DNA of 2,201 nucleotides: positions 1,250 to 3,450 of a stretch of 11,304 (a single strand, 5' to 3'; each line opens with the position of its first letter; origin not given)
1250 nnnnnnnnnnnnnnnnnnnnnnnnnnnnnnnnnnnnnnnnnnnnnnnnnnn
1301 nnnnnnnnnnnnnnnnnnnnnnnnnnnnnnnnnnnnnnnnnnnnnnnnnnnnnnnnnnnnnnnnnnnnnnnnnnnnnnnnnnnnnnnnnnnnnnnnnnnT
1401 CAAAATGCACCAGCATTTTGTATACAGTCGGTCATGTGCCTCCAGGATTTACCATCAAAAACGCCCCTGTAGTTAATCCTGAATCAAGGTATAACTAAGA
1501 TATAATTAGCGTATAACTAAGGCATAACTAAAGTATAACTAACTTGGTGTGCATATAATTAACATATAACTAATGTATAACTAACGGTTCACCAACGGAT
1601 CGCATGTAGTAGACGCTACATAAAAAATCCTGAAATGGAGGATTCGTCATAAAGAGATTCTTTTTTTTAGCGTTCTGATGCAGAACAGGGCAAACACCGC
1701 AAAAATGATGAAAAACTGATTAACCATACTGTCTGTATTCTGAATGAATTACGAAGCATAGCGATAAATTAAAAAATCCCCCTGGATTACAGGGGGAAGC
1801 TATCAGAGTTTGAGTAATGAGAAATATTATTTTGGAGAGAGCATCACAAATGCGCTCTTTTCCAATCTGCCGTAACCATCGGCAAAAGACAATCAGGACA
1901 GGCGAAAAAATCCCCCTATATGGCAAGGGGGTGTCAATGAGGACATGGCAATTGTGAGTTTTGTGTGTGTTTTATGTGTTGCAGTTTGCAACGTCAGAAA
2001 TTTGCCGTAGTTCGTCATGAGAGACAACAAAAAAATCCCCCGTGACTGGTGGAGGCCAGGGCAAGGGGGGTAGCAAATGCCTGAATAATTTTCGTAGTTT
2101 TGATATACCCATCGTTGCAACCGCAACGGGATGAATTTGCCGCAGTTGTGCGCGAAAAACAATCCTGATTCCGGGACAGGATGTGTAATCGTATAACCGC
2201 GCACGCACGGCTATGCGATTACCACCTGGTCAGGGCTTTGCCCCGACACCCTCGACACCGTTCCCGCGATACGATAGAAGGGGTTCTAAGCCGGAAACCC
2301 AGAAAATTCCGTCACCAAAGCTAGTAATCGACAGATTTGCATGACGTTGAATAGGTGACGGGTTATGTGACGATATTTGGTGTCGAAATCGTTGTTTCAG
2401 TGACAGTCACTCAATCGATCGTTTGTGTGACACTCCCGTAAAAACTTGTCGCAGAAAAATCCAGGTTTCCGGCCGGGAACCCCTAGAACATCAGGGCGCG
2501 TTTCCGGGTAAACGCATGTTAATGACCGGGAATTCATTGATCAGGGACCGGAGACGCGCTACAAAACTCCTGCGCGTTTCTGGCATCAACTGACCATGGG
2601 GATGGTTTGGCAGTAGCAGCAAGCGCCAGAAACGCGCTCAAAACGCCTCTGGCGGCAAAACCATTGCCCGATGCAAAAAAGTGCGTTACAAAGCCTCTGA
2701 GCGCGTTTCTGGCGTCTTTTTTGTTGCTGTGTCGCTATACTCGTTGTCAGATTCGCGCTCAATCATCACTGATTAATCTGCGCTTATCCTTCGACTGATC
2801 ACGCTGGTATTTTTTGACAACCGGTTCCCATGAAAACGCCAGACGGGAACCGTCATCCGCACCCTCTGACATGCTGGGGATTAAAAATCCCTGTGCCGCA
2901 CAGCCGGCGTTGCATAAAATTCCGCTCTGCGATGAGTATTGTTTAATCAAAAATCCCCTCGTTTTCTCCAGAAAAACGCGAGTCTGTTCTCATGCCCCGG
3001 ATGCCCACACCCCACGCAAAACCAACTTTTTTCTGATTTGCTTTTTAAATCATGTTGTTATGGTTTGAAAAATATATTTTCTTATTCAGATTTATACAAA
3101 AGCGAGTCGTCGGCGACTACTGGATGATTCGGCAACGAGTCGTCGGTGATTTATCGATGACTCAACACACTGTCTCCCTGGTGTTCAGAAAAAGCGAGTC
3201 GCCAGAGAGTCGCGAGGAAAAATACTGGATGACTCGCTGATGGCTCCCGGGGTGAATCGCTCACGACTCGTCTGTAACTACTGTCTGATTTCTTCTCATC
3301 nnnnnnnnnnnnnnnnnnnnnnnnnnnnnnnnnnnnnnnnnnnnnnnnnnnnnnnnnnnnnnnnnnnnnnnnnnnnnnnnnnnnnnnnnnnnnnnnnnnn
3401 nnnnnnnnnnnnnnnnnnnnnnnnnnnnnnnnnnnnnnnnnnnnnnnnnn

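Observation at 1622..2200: Tandem array of paralogous hairpin/U-tract units: candidate cluster of small RNA genes on the minus strand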

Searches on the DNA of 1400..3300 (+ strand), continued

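Call 89: search_dna_similar(query=window:2740-3300:+, collection=plasmids, mode=distant, max_rows=30, rows=spread)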
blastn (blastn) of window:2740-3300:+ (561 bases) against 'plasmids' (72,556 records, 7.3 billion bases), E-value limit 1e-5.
Records with a match: 2713; places in all: 2756; records where one place covers at least 80% of the query: 19.
Best place of each record, by identity: >=99% 1; 95-99% 12; 90-95% 260; 80-90% 1724; 60-80% 716.
By first word of the organism name: Escherichia 1795; Klebsiella 576; Salmonella 168; Shigella 109; Enterobacter 32; Citrobacter 17; uncultured 6; Raoultella 3; Duffyella 3; Corynebacterium 1; and 3 more.
By predicted mobility (MOB-suite, as given by PLSDB): conjugative 1957; mobilizable 693; non-mobilizable 63.
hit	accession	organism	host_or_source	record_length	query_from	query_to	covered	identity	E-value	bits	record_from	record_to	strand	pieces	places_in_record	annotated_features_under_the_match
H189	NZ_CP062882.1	Escherichia coli O157:H16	Sus scrofa domesticus,feces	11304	1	561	100%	99.8%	0e+0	1008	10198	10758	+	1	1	none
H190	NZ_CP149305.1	Salmonella enterica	Pig,single cell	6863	140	378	43%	84.1%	1e-65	257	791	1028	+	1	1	none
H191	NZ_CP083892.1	Escherichia coli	Homo sapiens,blood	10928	140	311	31%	81.5%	8e-37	161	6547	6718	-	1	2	none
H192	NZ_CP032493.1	Salmonella enterica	Cow,intestine,Slaughterhouse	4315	140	311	31%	81.5%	8e-37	161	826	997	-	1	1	none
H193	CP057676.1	Escherichia coli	culture,Pooled sheep faecal samples ...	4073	140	311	31%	80.9%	3e-35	157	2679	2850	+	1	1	none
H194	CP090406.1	Shigella sp. PIB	Homo sapiens,monoclone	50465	266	377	20%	76.8%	5e-14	86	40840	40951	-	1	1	none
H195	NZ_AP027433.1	Escherichia coli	Sus scrofa,cell culture,feces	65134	266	377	20%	75.0%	3e-11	77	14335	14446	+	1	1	none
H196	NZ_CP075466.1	Escherichia coli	pig,genome,pig farm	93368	266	377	20%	74.1%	1e-9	73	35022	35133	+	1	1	transglycosylase SLT domain-containing protein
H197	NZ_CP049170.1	Shigella sonnei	Homo sapiens,stool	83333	266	377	20%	74.1%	1e-9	73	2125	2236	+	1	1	transglycosylase SLT domain-containing protein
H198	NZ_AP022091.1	Escherichia coli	-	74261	266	377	20%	74.1%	1e-9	73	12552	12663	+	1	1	transglycosylase SLT domain-containing protein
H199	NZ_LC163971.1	Escherichia coli O145:NM str. 12E70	-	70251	266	377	20%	74.1%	1e-9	73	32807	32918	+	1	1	transglycosylase SLT domain-containing protein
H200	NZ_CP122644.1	Escherichia coli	Sus scrofa,feces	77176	266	377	20%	74.1%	1e-9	73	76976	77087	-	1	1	none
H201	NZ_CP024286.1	Escherichia albertii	-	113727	266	356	16%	76.9%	4e-9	71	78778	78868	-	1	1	transglycosylase SLT domain-containing protein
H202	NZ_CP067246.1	Escherichia coli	cell culture,surface water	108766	266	341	14%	84.2%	2e-13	84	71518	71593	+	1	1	transglycosylase SLT domain-containing protein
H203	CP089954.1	Klebsiella pneumoniae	Homo sapiens,Pure Culture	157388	266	341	14%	84.2%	2e-13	84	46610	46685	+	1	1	transglycosylase SLT domain-containing protein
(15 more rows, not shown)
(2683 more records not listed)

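Call 90: get_annotated_region(hit=H196, flank=2500)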
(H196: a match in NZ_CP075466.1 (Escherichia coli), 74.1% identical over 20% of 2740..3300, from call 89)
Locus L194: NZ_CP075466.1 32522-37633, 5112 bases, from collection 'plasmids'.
description: Escherichia coli strain NT1N34 plasmid pNT1N34-93k, complete sequence
organism: Escherichia coli (NCBI taxid 562)
taxonomy: Bacteria; Pseudomonadota; Gammaproteobacteria; Enterobacterales; Enterobacteriaceae; Escherichia; Escherichia coli
host: -; source: pig,genome,pig farm; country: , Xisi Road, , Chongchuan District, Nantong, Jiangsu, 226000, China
typing (MOB-suite, as given by PLSDB): conjugative; replicon IncFIA; relaxase MOBF; mating-pair formation MPF_F
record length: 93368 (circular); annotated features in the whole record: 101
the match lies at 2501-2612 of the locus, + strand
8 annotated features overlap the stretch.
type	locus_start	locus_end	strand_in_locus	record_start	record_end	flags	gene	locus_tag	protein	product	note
CDS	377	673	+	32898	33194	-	-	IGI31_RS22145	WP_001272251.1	hypothetical protein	-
CDS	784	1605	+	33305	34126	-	-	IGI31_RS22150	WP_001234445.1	DUF932 domain-containing protein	-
CDS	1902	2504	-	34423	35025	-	-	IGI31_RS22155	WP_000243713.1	transglycosylase SLT domain-containing protein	-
CDS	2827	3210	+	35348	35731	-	traM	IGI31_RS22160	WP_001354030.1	conjugal transfer relaxosome DNA-binding protein TraM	-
CDS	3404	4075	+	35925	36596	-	traJ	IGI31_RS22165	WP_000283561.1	conjugal transfer transcriptional regulator TraJ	-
CDS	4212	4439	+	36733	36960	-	traY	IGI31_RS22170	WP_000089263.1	conjugal transfer relaxosome protein TraY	-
CDS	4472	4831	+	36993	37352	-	traA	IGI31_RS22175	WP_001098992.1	type IV conjugative transfer system pilin TraA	-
CDS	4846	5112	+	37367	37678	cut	traL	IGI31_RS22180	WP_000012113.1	type IV conjugative transfer system protein TraL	-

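Call 96: search_rna_families(source=window, start=1590, end=2270, threshold=evalue, max_evalue=10)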
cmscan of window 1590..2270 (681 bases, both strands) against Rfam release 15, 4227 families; matches with E-value up to 10: 15.
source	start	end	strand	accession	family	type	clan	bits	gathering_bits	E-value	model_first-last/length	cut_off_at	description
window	1757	1777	-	RF02597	shuA_thermo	Cis-reg; thermoregulator;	-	20.9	58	2.2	1-32/32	no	shuA/chuA 5' UTR thermoregulator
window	1897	1999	-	RF02860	Arrc14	Gene; sRNA;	-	19.7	99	2.3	1-167/167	no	Actinobacillus sRNA 14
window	1766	1937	+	RF04178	BTnc005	Gene; sRNA;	-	19.4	174.8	0.05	1-205/205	no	Bacteroides sRNA BTnc005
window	2077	2120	-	RF01428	snoR128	Gene; snRNA; snoRNA; CD-box;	-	19.2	40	6.3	1-91/91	no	small nucleolar RNA snoR128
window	1621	1740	-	RF02452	ncr1575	Gene; sRNA;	-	18.2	60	6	1-212/212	no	Bacillus sRNA ncr1575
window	1773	1862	-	RF00078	MicA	Gene; sRNA;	-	18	41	4.1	1-75/75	no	MicA sRNA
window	1770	1816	-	RF02399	NsiR1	Gene; sRNA;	-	17.9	39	0.69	1-60/60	no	Nitrogen stress-induced RNA 1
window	1644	1746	+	RF00476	snosnR61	Gene; snRNA; snoRNA; CD-box;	CL00051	17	45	5.5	1-85/85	no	Small nucleolar RNA snR61/Z1/Z11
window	1970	2008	-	RF02700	HtrA_thermometer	Cis-reg; thermoregulator;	-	16.9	52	3.1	1-46/46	no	HtrA 5' UTR thermometer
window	1904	1945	-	RF02399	NsiR1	Gene; sRNA;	-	14.8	39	4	1-60/60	no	Nitrogen stress-induced RNA 1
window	1740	1793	+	RF02476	GlsR7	Gene; snRNA; snoRNA; CD-box;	-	14.7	75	2.5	1-59/59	no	Small nucleolar RNA GlsR7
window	2111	2130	-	RF01990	SECIS_4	Cis-reg;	-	14.7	38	4.2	11-29/38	no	Selenocysteine insertion sequence 4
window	2043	2065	+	RF01381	HIV-1_SL3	Cis-reg;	-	14.5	33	2.3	1-23/23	no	HIV-1 stem-loop 3 Psi packaging signal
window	1905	1972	+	RF02628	Hrs1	Gene; sRNA;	-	13.8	56.4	7.9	1-74/74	no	Hfq-regulated sRNA 1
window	1614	1739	-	RF02080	STnc170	Gene; sRNA;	-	12.9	80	2.1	1-333/333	no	Salmonella enterica sRNA STnc170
